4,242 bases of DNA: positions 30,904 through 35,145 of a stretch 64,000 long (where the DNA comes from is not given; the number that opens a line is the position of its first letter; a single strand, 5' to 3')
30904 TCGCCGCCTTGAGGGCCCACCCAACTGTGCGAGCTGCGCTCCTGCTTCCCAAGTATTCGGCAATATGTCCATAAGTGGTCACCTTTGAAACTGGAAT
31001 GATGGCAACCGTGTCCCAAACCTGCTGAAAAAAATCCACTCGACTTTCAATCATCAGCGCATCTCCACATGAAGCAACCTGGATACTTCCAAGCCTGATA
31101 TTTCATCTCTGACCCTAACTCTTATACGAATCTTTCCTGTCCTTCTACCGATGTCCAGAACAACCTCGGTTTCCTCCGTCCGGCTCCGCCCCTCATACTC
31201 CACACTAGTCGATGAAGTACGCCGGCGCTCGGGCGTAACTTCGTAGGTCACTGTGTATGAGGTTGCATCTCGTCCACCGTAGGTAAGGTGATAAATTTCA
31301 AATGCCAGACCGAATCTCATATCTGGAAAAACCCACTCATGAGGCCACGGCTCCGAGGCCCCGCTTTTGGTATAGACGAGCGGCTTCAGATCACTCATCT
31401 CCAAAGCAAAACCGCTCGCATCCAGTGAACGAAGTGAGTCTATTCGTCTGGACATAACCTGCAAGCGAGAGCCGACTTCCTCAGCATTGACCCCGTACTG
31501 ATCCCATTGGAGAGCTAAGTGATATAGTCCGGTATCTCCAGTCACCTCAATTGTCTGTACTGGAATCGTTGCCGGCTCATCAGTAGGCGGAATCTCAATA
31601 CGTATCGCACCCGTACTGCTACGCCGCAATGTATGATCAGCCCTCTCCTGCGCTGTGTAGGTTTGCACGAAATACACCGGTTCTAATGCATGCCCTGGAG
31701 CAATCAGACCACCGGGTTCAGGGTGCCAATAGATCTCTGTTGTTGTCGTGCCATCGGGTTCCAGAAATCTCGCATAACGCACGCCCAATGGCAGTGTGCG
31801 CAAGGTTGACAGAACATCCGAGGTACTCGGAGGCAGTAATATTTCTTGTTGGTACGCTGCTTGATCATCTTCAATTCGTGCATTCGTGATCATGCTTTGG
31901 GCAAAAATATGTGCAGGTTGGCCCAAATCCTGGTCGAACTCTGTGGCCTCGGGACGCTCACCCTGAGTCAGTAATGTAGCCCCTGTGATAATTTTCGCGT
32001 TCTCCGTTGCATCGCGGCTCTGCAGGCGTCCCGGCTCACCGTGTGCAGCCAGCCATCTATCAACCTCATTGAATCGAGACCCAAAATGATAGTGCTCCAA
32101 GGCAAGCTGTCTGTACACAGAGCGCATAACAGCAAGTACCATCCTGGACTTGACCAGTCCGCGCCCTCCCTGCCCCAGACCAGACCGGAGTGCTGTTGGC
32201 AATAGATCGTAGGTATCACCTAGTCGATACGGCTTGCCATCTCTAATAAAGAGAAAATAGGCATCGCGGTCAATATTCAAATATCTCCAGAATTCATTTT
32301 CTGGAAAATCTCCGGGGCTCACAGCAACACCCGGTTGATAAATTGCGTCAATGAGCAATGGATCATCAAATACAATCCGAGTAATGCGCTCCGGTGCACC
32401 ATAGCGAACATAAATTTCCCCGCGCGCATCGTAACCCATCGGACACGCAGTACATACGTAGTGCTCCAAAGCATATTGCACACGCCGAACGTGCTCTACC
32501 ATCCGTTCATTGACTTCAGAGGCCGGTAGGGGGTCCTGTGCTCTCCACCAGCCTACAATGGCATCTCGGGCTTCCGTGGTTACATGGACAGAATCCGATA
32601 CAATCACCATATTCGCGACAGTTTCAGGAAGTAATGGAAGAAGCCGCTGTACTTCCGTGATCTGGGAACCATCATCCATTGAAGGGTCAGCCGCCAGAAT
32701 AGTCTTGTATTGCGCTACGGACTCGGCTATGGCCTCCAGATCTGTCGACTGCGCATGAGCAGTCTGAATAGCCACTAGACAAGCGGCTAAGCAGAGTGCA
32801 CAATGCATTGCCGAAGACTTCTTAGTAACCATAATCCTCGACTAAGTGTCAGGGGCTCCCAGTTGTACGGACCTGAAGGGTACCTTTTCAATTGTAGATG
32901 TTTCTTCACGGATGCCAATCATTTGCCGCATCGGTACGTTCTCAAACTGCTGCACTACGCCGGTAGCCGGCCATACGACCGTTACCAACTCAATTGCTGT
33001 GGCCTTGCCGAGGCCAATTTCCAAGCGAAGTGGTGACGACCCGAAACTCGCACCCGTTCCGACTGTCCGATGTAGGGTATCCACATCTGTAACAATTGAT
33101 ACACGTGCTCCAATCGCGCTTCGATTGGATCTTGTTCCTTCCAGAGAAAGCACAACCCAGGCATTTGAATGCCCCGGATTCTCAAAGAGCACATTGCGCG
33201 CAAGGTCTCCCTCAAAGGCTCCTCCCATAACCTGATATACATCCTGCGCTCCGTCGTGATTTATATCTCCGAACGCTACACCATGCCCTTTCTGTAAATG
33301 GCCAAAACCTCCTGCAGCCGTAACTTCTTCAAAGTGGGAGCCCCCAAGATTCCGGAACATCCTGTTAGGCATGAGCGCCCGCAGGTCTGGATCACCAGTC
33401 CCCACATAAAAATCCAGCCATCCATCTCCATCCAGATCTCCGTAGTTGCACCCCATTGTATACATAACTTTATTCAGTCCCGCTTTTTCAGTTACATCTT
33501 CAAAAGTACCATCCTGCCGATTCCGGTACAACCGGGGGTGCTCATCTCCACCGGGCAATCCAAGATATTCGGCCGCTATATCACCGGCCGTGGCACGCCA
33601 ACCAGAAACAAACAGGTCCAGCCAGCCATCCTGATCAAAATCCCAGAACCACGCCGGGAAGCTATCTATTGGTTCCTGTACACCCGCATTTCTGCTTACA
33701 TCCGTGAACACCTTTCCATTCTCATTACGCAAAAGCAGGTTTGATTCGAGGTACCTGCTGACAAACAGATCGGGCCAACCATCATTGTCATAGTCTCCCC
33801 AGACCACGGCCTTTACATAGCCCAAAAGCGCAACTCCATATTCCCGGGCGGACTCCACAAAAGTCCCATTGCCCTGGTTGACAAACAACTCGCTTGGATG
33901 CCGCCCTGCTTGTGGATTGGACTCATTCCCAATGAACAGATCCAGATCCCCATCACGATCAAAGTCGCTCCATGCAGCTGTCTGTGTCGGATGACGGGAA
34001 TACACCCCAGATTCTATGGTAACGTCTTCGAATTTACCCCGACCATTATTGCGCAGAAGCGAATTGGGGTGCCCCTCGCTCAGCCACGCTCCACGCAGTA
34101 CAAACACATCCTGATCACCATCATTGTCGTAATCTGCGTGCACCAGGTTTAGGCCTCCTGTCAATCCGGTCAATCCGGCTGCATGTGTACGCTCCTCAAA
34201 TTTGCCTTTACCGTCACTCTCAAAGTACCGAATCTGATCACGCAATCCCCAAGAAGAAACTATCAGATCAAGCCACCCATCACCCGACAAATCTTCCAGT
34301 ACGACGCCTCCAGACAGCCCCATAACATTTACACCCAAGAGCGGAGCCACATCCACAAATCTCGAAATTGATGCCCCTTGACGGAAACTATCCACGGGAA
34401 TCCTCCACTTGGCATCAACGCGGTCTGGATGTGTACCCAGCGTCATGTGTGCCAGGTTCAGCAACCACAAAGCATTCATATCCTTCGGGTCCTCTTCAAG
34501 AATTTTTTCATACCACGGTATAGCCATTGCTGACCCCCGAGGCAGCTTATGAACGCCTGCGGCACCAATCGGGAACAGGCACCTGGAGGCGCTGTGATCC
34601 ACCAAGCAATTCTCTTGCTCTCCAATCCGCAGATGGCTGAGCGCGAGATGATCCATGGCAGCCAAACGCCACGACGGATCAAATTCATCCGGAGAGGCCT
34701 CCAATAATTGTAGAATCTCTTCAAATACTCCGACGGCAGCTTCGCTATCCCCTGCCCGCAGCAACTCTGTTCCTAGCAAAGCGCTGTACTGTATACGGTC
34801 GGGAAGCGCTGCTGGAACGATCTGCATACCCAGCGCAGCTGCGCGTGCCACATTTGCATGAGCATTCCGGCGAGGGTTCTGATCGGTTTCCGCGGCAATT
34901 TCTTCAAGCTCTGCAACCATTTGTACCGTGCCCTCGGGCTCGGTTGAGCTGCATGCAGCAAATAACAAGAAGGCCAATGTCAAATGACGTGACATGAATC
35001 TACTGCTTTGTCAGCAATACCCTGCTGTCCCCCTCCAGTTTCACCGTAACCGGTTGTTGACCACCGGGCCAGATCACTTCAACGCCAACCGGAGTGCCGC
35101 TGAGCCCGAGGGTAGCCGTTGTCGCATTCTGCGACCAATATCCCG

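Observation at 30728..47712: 17-kb, eight-gene co-directional SusC/SusD cluster loaded with FG-GAP/VCBS-ASPIC lipoproteins but no CAZyme or regulator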

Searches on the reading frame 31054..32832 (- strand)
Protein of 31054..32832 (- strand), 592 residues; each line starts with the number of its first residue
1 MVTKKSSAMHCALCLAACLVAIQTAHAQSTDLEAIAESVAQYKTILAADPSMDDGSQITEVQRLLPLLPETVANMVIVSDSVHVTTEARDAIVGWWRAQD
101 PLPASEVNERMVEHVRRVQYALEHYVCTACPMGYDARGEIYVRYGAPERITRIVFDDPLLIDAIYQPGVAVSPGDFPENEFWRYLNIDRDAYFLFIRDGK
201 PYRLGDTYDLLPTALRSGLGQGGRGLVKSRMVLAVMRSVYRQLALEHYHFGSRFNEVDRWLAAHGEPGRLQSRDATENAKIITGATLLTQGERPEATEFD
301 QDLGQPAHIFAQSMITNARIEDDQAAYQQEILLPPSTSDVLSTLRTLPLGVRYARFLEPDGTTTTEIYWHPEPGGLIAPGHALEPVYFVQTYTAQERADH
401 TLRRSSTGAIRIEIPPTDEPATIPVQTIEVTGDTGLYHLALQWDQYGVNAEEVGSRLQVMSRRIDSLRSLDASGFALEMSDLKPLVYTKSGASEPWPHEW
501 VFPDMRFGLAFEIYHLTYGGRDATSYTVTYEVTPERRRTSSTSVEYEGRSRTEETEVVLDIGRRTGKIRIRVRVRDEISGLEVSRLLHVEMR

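Call 3: search_protein_families(library=pfam, proteins=[window:31054-32832:-], max_evalue=0.01)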
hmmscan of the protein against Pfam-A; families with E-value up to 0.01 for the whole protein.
window:31054-32832:- (592 aa): 0 families

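Call 5: search_protein_families(library=ncbifam, proteins=[window:31054-32832:-], max_evalue=0.01)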
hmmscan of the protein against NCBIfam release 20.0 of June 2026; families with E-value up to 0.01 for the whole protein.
window:31054-32832:- (592 aa): 1 family
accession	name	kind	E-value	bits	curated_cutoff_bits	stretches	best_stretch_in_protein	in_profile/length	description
TIGR04514.1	GWxTD_dom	domain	3.1e-09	37.3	28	1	86-153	24-90/105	GWxTD domain-containing protein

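Call 13: search_solved_structures(query=window:31054-32832:-, max_evalue=1)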
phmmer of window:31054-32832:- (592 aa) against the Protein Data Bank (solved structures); distinct sequences matched with E-value up to 1: 1.
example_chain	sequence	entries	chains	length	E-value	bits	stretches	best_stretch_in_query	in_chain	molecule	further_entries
8otz_Df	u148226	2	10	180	0.58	11.8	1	127-176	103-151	Testis-expressed sequence 37 protein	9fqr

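Call 64: search_protein_families(library=pfam, proteins=[window:31054-32832:-], max_evalue=1)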
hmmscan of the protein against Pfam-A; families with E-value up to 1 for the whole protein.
window:31054-32832:- (592 aa): 0 families

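Call 65: find_homologous_proteins(query=window:31054-32832:-, max_evalue=0.001)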
Query window:31054-32832:- (592 aa): 73 proteins with E <= 0.001 among 8000 candidates.
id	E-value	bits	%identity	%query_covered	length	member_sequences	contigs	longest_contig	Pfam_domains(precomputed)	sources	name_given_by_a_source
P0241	0.0e+0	1266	94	100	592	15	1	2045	-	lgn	-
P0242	0.0e+0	1265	96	98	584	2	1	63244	-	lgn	-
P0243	0.0e+0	1249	94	98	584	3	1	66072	-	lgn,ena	-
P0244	0.0e+0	1193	88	100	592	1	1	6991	-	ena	-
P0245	0.0e+0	1188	87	100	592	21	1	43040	-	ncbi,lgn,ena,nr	ncbi:MAG: GWxTD domain-containing protein [Bacteroidota bacterium]|nr:GWxTD domain-containing protei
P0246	0.0e+0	1185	87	100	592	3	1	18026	-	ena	-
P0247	0.0e+0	1182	86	100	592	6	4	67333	-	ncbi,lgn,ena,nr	ncbi:MAG: GWxTD domain-containing protein [Rhodothermaceae bacterium]|nr:GWxTD domain-containing pro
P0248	0.0e+0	1168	86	100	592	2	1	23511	-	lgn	-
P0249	0.0e+0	1164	86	100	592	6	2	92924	-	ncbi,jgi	-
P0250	5.1e-280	948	89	78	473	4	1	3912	-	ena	-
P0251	6.7e-245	832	64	98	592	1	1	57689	-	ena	-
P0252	9.8e-245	832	64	97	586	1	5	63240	-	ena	-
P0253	6.6e-244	829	64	97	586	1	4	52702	-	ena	-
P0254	5.9e-243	826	64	97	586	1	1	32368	-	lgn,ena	-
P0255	6.0e-243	826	63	99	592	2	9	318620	-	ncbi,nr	ncbi:MAG: GWxTD domain-containing protein [Rhodothermaceae bacterium]|nr:GWxTD domain-containing pro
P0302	2.9e-70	255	36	84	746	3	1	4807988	-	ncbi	-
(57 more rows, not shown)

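Call 68: find_encoding_contigs(protein=P0302, flank=10000, max_places=1)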
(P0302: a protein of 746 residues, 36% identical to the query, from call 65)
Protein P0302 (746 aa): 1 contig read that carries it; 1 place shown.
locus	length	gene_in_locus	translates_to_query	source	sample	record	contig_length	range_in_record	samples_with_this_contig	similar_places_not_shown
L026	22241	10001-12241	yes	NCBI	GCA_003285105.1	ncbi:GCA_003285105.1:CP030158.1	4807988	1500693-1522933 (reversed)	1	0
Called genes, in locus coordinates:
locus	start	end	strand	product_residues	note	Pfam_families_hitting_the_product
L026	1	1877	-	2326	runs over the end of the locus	PF13385:Laminin_G_3, PF13205:Big_5 (weak), PF18962:Por_Secre_tail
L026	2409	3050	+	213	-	PF01121:CoaE, PF13238:AAA_18 (weak), PF13671:AAA_33 (faint)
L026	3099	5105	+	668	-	PF00999:Na_H_Exchanger, PF02254:TrkA_N, PF02080:TrkA_C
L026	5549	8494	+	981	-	PF13620:CarboxypepD_reg, PF13715:CarbopepD_reg_2, PF07715:Plug, PF00593:TonB_dep_Rec_b-barrel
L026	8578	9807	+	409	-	-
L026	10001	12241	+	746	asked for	-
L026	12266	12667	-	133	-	PF02142:MGS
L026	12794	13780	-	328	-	PF27840:ScmC, PF07475:Hpr_kinase_C (weak)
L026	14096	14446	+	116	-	PF12797:Fer4_2 (faint), PF12837:Fer4_6 (faint), PF13237:Fer4_10 (faint), PF12838:Fer4_7 (weak), PF13187:Fer4_9 (weak), PF00037:Fer4, PF12838:Fer4_7 (weak), PF11953:DUF3470, +2 more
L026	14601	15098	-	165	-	PF13505:OMP_b-brl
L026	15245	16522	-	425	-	PF05221:AdoHcyase, PF00670:AdoHcyase_NAD, PF02826:2-Hacid_dh_C, PF07991:KARI_N (weak)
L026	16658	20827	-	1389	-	PF07504:FTP, PF02128:Peptidase_M36 (weak), PF18962:Por_Secre_tail (weak)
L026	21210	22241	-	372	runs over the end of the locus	-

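Call 69: search_solved_structures(query=A6, max_evalue=1)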
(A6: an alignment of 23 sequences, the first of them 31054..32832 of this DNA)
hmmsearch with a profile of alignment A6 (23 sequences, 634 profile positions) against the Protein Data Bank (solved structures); distinct sequences matched with E-value up to 1: 4.
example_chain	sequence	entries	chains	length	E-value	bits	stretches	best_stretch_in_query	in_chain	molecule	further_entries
5vhf_D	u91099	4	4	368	0.6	12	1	45-109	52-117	26S proteasome regulatory subunit 6B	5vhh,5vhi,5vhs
5vfp_D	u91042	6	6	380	0.63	11.9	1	45-109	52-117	26S proteasome regulatory subunit 6B | 26S protease regulatory subunit 6B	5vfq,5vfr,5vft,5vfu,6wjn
6epc_K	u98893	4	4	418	0.72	11.7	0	45-109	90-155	26S proteasome regulatory subunit 6B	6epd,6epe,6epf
12bm_D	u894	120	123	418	0.72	11.7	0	45-109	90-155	26S proteasome regulatory subunit 6B | 26S protease regulatory subunit 6B | RPT3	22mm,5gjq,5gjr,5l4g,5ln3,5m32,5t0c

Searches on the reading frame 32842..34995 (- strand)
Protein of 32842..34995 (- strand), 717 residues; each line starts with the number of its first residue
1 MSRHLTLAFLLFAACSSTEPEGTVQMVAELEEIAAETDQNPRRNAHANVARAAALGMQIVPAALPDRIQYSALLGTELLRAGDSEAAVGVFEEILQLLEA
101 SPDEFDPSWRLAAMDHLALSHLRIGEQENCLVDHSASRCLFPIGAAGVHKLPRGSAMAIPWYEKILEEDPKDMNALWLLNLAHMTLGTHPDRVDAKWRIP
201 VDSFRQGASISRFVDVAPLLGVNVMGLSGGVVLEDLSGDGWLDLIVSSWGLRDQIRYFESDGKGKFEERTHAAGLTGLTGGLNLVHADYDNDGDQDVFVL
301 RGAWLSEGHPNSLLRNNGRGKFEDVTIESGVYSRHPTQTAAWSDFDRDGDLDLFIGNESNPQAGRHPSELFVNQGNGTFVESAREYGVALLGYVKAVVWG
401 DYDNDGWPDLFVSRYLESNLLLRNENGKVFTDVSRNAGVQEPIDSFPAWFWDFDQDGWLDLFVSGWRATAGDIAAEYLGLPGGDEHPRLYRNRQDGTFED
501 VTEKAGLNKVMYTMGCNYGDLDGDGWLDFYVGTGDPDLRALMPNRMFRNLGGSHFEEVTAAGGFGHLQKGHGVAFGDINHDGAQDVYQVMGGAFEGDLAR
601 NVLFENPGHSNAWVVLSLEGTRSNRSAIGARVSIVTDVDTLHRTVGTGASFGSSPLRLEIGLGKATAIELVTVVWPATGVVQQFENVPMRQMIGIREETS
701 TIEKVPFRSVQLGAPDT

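Call 3: search_protein_families(library=pfam, proteins=[window:32842-34995:-], max_evalue=0.01)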
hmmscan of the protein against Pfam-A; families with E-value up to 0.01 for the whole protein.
window:32842-34995:- (717 aa): 3 families
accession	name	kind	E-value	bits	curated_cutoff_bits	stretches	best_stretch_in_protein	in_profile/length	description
PF13517.12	FG-GAP_3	-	4.6e-47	158.9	26.9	6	344-412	1-61/61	FG-GAP-like repeat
PF01839.29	FG-GAP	-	1.8e-14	53.7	22.1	1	396-429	4-34/37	FG-GAP repeat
PF07593.17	UnbV_ASPIC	-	3.4e-12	46.5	23.4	1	627-691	1-65/68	ASPIC and UnbV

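Call 5: search_protein_families(library=ncbifam, proteins=[window:32842-34995:-], max_evalue=0.01)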
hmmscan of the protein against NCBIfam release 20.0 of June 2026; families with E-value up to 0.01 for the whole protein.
window:32842-34995:- (717 aa): 1 family
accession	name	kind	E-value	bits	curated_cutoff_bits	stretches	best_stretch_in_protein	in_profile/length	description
NF047539.1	XAC2610_fam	domain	4.6e-05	23.8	35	0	342-383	3-44/89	XAC2610-related protein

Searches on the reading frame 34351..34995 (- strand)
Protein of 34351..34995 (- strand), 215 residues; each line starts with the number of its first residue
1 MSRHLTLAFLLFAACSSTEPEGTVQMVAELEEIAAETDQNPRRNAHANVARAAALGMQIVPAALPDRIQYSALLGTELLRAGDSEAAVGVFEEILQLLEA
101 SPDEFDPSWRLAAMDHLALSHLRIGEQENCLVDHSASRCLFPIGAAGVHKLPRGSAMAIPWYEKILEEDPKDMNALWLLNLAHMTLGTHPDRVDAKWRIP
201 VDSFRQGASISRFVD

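Call 64: search_protein_families(library=pfam, proteins=[window:34351-34995:-], max_evalue=1)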
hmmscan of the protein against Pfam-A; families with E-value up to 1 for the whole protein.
window:34351-34995:- (215 aa): 10 families
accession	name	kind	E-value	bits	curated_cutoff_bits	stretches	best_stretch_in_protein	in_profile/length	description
PF13428.12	TPR_14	-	0.0006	20.7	23.5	1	73-102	6-35/44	Tetratricopeptide repeat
PF13432.12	TPR_16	-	0.0088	16.9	32.7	0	74-97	3-26/65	Tetratricopeptide repeat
PF07719.23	TPR_2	-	0.01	16.3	27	0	73-98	6-31/34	Tetratricopeptide repeat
PF23914.1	TPR_CcmH_CycH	-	0.018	15.3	42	0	57-101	110-154/158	Cytochrome c-type biogenesis protein H TPR domain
PF12895.13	ANAPC3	-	0.049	14.4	27.2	0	158-188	8-38/82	Anaphase-promoting complex, cyclosome, subunit 3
PF14559.12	TPR_19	-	0.057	14.2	25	0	78-110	1-30/68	Tetratricopeptide repeat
PF00515.34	TPR_1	-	0.092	13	27.8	0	157-172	19-34/34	Tetratricopeptide repeat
PF13424.12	TPR_12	-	0.15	12.7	30.1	1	65-99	42-76/77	Tetratricopeptide repeat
PF13176.12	TPR_7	-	0.18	12.4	27.9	0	78-99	9-30/36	Tetratricopeptide repeat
PF13181.12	TPR_8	-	0.28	11.9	25.7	0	157-172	19-34/34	Tetratricopeptide repeat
